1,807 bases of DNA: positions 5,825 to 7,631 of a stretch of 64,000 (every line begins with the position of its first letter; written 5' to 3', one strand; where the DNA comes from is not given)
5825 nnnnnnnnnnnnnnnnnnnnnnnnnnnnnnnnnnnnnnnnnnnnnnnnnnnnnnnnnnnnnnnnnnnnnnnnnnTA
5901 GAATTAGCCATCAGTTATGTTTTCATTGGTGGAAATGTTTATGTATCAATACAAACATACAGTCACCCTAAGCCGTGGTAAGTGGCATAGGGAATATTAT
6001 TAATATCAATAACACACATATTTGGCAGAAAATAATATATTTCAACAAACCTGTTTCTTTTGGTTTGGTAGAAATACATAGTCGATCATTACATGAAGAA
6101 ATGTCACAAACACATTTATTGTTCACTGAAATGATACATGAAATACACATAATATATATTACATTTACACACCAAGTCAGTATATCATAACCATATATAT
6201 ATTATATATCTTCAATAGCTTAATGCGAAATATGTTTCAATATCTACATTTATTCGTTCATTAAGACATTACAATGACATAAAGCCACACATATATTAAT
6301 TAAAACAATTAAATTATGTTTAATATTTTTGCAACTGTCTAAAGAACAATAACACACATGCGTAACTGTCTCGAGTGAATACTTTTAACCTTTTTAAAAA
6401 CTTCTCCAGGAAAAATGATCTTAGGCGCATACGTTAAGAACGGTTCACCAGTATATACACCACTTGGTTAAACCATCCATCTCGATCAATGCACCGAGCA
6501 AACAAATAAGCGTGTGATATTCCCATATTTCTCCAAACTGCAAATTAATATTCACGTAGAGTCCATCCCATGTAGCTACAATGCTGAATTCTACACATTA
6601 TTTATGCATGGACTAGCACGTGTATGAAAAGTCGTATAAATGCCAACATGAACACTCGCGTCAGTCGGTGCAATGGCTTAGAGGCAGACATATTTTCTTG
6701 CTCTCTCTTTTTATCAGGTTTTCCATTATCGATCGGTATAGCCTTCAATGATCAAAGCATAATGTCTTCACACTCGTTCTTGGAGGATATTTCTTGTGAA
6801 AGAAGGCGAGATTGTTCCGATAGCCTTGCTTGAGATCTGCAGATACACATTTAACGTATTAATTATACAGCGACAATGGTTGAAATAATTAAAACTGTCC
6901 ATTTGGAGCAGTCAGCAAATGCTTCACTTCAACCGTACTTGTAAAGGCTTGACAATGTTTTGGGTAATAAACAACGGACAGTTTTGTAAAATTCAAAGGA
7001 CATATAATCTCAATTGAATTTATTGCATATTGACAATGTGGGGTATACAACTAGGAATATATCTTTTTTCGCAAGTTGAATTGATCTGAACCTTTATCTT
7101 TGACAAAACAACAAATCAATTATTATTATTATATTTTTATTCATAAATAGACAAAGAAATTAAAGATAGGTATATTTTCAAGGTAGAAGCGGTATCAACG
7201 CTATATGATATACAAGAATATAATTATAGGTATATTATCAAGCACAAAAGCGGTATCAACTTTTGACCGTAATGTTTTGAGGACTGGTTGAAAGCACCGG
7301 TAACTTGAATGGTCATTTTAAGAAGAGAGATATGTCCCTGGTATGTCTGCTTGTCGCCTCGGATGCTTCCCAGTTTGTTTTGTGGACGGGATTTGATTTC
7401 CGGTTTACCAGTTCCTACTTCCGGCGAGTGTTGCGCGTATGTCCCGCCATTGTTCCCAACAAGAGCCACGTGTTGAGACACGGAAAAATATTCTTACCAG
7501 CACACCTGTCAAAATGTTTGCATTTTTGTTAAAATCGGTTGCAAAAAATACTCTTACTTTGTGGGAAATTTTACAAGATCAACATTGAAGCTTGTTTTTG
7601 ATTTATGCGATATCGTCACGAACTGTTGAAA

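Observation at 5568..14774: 3' half of an invertebrate-type COE (Collier/Olf/EBF) gene with a single helix-2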

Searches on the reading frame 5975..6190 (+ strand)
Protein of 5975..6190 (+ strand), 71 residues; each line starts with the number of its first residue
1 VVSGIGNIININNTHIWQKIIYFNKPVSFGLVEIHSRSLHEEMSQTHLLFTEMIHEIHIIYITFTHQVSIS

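Call 33: search_protein_families(library=pfam, proteins=[window:5975-6190:+], max_evalue=0.1)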
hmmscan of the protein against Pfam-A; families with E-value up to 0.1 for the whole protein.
window:5975-6190:+ (71 aa): 0 families

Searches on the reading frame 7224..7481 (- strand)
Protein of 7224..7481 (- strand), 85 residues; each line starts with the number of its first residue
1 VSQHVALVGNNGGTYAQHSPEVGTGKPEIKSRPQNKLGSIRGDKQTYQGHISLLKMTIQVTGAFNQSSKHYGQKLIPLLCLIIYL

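Call 33: search_protein_families(library=pfam, proteins=[window:7224-7481:-], max_evalue=0.1)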
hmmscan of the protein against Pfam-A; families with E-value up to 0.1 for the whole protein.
window:7224-7481:- (85 aa): 1 family
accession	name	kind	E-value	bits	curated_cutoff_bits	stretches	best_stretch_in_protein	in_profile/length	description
PF07381.18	EarA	-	0.0044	17.3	22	1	28-58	34-64/90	EarA-like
